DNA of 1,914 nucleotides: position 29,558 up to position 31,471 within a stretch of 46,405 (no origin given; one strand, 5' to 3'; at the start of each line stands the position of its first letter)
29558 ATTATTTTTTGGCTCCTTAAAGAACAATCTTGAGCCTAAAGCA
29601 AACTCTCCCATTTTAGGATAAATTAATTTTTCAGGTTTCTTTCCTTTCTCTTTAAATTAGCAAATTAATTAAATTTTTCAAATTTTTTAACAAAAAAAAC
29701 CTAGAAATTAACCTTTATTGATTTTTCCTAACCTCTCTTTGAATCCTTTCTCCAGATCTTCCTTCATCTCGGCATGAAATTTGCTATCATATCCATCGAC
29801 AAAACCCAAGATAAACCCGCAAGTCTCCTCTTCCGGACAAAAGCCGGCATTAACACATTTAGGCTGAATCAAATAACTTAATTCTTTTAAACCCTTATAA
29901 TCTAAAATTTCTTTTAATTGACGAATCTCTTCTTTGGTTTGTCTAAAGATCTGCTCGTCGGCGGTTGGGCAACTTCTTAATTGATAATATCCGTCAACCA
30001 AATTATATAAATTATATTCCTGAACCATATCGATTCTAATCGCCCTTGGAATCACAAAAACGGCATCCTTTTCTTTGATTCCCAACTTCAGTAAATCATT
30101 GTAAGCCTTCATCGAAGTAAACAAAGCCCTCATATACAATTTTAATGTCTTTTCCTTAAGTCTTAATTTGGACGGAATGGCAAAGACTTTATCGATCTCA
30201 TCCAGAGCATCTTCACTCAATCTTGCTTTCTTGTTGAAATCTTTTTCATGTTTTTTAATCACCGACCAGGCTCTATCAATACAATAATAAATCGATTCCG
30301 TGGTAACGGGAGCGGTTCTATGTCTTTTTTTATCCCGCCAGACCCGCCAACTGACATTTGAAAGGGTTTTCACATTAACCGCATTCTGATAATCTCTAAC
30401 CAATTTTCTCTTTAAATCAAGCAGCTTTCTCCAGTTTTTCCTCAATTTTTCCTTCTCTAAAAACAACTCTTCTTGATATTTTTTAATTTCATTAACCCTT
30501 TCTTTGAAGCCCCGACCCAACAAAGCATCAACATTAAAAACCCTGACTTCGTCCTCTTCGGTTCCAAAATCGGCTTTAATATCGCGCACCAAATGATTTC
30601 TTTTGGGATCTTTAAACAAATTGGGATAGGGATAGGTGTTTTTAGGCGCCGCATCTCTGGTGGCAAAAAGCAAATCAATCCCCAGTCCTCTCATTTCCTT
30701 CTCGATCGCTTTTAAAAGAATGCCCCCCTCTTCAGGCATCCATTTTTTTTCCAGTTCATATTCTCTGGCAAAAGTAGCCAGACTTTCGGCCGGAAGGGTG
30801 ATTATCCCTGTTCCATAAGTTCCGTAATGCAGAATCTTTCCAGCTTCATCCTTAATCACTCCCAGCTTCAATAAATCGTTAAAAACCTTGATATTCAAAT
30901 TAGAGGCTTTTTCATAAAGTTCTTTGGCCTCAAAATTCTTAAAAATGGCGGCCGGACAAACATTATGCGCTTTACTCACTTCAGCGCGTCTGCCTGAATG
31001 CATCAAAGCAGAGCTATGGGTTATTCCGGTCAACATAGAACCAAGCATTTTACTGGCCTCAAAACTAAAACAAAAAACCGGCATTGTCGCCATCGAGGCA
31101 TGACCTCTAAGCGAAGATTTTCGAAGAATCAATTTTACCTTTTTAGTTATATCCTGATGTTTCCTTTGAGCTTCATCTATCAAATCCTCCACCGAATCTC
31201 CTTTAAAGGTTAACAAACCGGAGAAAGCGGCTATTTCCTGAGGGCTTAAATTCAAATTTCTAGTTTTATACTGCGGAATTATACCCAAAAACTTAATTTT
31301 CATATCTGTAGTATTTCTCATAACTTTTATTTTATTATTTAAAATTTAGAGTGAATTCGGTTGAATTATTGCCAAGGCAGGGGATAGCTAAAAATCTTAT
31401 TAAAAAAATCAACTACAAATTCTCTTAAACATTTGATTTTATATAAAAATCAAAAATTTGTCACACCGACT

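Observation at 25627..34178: Ten-gene co-directional pyrimidine-deoxynucleotide array with paired canonical and divergent enzymes: candidate non-canonical thymidylate or modified-pyrimidine pathway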

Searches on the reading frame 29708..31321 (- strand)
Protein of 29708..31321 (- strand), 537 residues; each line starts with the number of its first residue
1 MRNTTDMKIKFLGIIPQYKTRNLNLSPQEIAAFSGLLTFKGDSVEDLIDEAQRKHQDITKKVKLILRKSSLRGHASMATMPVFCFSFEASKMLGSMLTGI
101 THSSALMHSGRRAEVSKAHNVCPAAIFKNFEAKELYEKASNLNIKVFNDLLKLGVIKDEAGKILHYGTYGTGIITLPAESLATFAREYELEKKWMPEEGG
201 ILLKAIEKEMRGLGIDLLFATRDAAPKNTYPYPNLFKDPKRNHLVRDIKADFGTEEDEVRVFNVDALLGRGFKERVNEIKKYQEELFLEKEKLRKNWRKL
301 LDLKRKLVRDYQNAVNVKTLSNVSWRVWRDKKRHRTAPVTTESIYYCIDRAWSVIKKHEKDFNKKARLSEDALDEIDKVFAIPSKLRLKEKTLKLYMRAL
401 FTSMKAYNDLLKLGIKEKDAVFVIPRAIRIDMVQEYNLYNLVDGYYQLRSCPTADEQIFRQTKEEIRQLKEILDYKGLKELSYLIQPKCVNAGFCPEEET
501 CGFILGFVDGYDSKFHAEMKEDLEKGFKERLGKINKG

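Call 3: search_protein_families(library=pfam, proteins=[window:29708-31321:-], max_evalue=0.1)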
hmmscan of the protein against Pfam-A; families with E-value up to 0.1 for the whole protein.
window:29708-31321:- (537 aa): 1 family
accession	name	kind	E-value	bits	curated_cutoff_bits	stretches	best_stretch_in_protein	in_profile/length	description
PF02511.20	Thy1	-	1.9e-24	87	24.8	2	320-472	63-188/191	Thymidylate synthase complementing protein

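Call 4: search_protein_families(library=ncbifam, proteins=[window:29708-31321:-], max_evalue=0.1)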
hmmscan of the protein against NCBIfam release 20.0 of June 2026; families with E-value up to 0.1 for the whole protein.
window:29708-31321:- (537 aa): 1 family
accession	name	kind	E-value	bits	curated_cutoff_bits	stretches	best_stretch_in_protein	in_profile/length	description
TIGR02170.1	thyX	equivalog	7.5e-13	48.5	87.9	1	321-472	65-203/211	FAD-dependent thymidylate synthase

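Call 8: search_solved_structures(query=window:29708-31321:-, max_evalue=1, show_alignments=2)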
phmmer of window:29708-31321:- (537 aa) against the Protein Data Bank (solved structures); distinct sequences matched with E-value up to 1: 0.

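Call 11: find_homologous_proteins(query=window:29708-31321:-, max_evalue=0.001)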
Query window:29708-31321:- (537 aa): 216 proteins with E <= 0.001 among 8000 candidates; the best 120 are listed.
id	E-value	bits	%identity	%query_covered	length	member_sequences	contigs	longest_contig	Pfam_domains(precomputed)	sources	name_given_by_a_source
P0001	0.0e+0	1210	100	100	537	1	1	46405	PF02511.21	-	-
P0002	1.5e-232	791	65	100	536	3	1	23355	PF02511.21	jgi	jgi:thymidylate synthase ThyX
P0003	1.7e-230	784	65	100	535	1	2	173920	PF02511.21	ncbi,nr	ncbi:MAG: FAD-dependent thymidylate synthase [Desulfobacterales bacterium]|nr:FAD-dependent thymidyl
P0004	6.7e-225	766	63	100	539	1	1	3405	PF02511.21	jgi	jgi:thymidylate synthase ThyX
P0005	2.7e-218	744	62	99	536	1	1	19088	PF02511.21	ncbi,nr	ncbi:MAG: hypothetical protein GF335_01345 [Candidatus Moranbacteria bacterium]|nr:hypothetical prot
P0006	2.5e-211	721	61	98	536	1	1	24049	PF02511.21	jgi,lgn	jgi:hypothetical protein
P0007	7.3e-208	709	58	100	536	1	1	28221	PF02511.21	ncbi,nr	ncbi:MAG: hypothetical protein GF332_00290 [Candidatus Moranbacteria bacterium]|nr:hypothetical prot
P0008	1.2e-205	702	59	98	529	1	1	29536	PF02511.21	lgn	-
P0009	2.5e-202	691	58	99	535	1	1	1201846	PF02511.21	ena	-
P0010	7.5e-193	660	56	99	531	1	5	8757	PF02511.21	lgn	-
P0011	2.6e-192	658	57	99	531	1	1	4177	PF02511.21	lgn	-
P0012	2.5e-180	619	57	86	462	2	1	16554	PF02511.21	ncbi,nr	ncbi:FAD-dependent thymidylate synthase, partial [Patescibacteria group bacterium]|nr:FAD-dependent 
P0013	3.5e-166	572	50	99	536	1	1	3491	PF02511.21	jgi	-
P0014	1.2e-164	567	48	99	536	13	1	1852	PF02511.21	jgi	-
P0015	4.2e-164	565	51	100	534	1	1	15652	PF02511.21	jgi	jgi:hypothetical protein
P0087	1.1e-149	518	47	99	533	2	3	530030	PF02511.21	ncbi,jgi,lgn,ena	-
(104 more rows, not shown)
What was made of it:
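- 29708..31321 (-): ThyX-like B (537 aa). A tandem two-domain ThyX with RHRX7S intact in the C-half, SGRR in the N-half, and the four Cys. It keeps all family-invariant residues and is the probable working thymidylate synthase. The family has more than 200 clusters of about 535 aa in Patescibacteria (call 11).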

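Call 13: find_encoding_contigs(protein=P0009, flank=10000, max_places=2)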
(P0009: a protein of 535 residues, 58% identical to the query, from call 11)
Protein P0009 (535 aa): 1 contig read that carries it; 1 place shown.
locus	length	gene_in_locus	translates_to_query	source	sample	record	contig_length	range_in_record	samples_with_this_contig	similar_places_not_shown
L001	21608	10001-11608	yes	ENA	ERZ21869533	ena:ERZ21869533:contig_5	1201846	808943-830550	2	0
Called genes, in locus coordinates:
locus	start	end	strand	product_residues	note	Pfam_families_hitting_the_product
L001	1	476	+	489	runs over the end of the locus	PF01425:Amidase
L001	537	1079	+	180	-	-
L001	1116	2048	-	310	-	PF13793:Pribosyltran_N, PF00156:Pribosyltran (weak), PF14572:Pribosyl_synth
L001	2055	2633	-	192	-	PF01380:SIS, PF13580:SIS_2 (weak)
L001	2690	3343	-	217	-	PF00215:OMPdecase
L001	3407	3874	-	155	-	PF02502:LacAB_rpiB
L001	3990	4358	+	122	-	-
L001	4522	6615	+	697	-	PF02518:HATPase_c, PF00204:DNA_gyraseB, PF01751:Toprim, PF00986:DNA_gyraseB_C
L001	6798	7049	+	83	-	-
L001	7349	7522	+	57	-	PF00584:SecE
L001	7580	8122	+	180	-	PF02357:NusG, PF00467:KOW (weak)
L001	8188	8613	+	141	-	PF03946:Ribosomal_L11_N, PF00298:Ribosomal_L11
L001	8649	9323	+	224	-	PF00687:Ribosomal_L1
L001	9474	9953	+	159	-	PF00383:dCMP_cyt_deam_1, PF14437:MafB19-deam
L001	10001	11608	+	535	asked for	PF02511:Thy1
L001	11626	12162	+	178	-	PF22769:DCD, PF00692:dUTPase (weak)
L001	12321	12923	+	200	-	PF00702:Hydrolase, PF13419:HAD_2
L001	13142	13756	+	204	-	PF24392:Parb-CE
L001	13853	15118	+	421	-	PF00464:SHMT, PF00155:Aminotran_1_2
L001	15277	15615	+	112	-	PF00763:THF_DHG_CYH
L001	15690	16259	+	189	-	PF02882:THF_DHG_CYH_C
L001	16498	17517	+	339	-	PF03462:PCRF, PF00472:RF-1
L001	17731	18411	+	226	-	PF00005:ABC_tran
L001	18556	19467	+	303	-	PF18075:FtsX_ECD, PF02687:FtsX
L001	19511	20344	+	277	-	PF14559:TPR_19 (faint), PF13181:TPR_8 (faint)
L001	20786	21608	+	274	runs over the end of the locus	PF00318:Ribosomal_S2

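Call 14: find_encoding_contigs(protein=P0087, flank=10000, max_places=2)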
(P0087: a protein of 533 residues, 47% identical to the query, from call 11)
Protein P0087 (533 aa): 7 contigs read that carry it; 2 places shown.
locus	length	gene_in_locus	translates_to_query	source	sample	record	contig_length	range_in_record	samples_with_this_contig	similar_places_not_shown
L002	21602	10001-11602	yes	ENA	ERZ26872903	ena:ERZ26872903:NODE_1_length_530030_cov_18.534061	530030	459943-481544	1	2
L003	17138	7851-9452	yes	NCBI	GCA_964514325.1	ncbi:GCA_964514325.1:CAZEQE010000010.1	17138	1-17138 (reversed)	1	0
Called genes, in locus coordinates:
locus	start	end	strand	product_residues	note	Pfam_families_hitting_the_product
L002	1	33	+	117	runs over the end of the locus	-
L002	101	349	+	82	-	-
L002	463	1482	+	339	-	PF02912:Phe_tRNA-synt_N, PF01409:tRNA-synt_2d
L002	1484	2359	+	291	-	PF13385:Laminin_G_3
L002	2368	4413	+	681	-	PF03483:B3_4, PF03484:B5, PF17759:tRNA_synthFbeta, PF03147:FDX-ACB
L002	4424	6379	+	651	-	PF02518:HATPase_c, PF00204:DNA_gyraseB, PF01751:Toprim, PF00986:DNA_gyraseB_C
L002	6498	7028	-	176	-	-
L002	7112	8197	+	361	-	PF09587:PGA_cap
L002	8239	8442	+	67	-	PF00584:SecE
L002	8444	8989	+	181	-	PF02357:NusG, PF00467:KOW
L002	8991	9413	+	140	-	PF03946:Ribosomal_L11_N, PF00298:Ribosomal_L11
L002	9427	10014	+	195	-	PF06559:DCD_N, PF22769:DCD, PF22569:DCD_C (weak)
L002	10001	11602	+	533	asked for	PF02511:Thy1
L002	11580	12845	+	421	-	PF00464:SHMT, PF00155:Aminotran_1_2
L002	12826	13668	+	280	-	PF00763:THF_DHG_CYH, PF02882:THF_DHG_CYH_C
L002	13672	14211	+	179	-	PF22769:DCD, PF00692:dUTPase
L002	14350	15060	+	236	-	PF00215:OMPdecase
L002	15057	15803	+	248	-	PF00156:Pribosyltran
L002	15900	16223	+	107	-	-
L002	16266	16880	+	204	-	PF02223:Thymidylate_kin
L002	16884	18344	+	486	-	PF02934:GatB_N, PF02637:GatB_Yqey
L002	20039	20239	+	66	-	-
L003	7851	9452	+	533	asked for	PF02511:Thy1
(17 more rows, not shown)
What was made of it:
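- L002 has Dcd-ThyXB-SHMT-FolD-DCDlike...Tmk (calls 13, 14).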

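Call 31: search_solved_structures(query=A3, max_evalue=1, show_alignments=2)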
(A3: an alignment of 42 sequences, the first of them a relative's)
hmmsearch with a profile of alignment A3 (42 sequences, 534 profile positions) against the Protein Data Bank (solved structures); distinct sequences matched with E-value up to 1: 4.
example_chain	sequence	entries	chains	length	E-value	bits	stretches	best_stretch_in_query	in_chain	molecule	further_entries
6j61_A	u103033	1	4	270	0.051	15.5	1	388-468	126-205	Flavin-dependent thymidylate synthase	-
7aih_Ag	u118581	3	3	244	0.11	14.3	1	203-301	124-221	mL54/69 | mL59/64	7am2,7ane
7qep_N0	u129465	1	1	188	0.28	13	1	208-274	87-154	60S ribosomal protein L20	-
6kgx_A8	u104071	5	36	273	0.32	12.8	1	92-173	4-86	LR5 | R-phycoerythrin gamma chain, chloroplastic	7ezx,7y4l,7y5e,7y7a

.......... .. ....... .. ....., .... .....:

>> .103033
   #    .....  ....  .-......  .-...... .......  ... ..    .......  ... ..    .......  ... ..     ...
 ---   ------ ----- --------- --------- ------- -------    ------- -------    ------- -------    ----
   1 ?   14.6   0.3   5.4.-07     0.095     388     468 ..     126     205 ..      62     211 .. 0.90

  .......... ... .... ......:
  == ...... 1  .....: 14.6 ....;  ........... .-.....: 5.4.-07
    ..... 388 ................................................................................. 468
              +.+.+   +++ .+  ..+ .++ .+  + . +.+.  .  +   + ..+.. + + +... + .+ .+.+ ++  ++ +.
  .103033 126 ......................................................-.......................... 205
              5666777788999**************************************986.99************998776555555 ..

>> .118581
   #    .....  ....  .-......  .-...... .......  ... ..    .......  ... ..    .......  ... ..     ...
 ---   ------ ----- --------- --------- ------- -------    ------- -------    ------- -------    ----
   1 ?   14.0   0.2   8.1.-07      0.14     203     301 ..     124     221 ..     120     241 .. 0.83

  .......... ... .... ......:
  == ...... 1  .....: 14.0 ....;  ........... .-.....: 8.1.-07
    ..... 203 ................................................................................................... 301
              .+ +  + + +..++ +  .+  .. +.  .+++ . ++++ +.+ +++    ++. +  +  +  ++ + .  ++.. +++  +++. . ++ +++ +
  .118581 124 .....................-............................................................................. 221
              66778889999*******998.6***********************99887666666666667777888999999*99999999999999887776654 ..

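Call 50: search_protein_families(library=phrogs, proteins=[window:29708-31321:-], max_evalue=0.001)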
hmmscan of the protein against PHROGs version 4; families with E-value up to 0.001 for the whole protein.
window:29708-31321:- (537 aa): 0 families

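Call 51: search_protein_families(library=padloc, proteins=[window:29708-31321:-], max_evalue=0.001)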
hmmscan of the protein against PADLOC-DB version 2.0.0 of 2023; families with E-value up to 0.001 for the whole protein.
window:29708-31321:- (537 aa): 0 families

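Call 65: find_encoding_contigs(protein=P0003, flank=10000, max_places=1)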
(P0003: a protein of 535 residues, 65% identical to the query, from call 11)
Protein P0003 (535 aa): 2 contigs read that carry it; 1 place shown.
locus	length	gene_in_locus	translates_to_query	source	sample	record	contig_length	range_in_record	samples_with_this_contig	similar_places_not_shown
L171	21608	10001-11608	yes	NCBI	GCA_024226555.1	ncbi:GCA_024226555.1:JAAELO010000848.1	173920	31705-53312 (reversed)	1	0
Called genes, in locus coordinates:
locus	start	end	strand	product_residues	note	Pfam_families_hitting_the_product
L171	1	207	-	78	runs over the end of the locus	-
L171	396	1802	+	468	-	PF00350:Dynamin_N, PF01926:MMR_HSR1 (weak)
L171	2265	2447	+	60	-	PF28215:Symport_access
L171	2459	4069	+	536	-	PF00474:SSF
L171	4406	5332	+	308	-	PF01551:Peptidase_M23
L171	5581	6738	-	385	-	PF09587:PGA_cap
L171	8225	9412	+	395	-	PF04389:Peptidase_M28, PF01546:Peptidase_M20, PF07687:M20_dimer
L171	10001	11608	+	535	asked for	PF02511:Thy1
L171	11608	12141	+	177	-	PF22769:DCD, PF00692:dUTPase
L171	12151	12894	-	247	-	PF00497:SBP_bac_3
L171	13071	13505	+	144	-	-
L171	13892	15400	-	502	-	-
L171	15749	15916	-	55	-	-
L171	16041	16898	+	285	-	PF03130:HEAT_PBS (faint), PF02985:HEAT (faint), PF13646:HEAT_2 (weak)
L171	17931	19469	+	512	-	PF00015:MCPsignal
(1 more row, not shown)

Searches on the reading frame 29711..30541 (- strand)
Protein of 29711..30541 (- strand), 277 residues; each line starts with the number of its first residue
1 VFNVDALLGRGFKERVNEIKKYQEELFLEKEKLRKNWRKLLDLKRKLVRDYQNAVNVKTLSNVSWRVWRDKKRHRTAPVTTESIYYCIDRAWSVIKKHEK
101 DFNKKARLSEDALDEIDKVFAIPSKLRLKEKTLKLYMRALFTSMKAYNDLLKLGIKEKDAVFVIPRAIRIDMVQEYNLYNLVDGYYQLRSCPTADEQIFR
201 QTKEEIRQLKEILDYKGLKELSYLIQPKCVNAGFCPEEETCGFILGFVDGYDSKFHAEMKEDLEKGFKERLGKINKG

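Call 89: search_protein_families(library=pfam, proteins=[window:29711-30541:-], max_evalue=10)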
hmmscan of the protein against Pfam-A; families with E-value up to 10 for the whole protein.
seq(277 aa): 1 family
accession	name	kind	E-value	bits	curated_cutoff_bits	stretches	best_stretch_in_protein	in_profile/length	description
PF02511.20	Thy1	-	1.3e-15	58.1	24.8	1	60-212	63-188/191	Thymidylate synthase complementing protein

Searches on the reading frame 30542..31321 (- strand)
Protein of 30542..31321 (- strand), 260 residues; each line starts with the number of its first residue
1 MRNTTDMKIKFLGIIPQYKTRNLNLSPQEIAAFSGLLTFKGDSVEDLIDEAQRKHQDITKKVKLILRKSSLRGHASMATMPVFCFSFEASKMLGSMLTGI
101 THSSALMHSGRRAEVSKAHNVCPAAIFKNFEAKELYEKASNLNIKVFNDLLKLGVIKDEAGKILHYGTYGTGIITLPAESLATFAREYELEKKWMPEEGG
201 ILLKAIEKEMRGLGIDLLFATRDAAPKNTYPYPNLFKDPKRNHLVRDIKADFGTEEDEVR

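Call 88: search_solved_structures(query=A4, max_evalue=10, show_alignments=3)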
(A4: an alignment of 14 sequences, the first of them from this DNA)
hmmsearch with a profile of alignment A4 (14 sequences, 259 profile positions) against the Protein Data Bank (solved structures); distinct sequences matched with E-value up to 10: 1.
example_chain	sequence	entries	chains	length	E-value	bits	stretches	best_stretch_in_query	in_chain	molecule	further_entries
6kgx_A8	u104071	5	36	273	0.044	16.4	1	92-175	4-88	LR5 | R-phycoerythrin gamma chain, chloroplastic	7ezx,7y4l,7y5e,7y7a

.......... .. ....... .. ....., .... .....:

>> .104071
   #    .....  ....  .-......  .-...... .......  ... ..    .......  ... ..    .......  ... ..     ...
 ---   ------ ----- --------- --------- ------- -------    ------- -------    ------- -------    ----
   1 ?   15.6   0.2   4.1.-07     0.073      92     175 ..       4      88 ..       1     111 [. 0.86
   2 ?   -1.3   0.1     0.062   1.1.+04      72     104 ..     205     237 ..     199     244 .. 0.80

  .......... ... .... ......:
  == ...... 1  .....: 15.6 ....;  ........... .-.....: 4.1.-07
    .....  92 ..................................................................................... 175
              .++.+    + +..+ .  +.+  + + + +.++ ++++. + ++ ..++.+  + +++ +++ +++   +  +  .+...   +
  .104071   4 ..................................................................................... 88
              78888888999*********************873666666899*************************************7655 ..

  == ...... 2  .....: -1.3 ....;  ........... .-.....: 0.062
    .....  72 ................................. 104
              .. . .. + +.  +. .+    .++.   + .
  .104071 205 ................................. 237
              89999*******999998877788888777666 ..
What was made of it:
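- On ThyX / flavin-dependent thymidylate synthase (PF02511, TIGR02170): B N-half has SGRR, but its correspondence to SGRY could not be confirmed by alignment (call 88).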

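Call 89: search_protein_families(library=pfam, proteins=[window:30542-31321:-], max_evalue=10)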
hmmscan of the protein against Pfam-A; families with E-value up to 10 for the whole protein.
seq(260 aa): 5 families
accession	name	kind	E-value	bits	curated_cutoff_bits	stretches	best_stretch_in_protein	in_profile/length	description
PF02511.20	Thy1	-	1.5e-07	31.9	24.8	1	27-185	9-162/191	Thymidylate synthase complementing protein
PF04815.20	Sec23_helical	-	0.088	13.1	27.8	1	42-115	20-98/103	Sec23/Sec24 helical domain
PF15982.10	TMEM135_C_rich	-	0.14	13.3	27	1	53-110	47-103/134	N-terminal cysteine-rich region of Transmembrane protein 135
PF14147.11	Spore_YhaL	-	0.22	11.7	27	1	181-209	20-48/52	Sporulation protein YhaL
PF23786.1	Baseplate_wedge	-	0.23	11.3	27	1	34-78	156-200/284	Phage baseplate wedge subunit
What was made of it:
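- Tried and rejected: An N-half-only profile finds no ThyX in the PDB (call 88), although the N-half does hit Pfam Thy1 (call 89).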
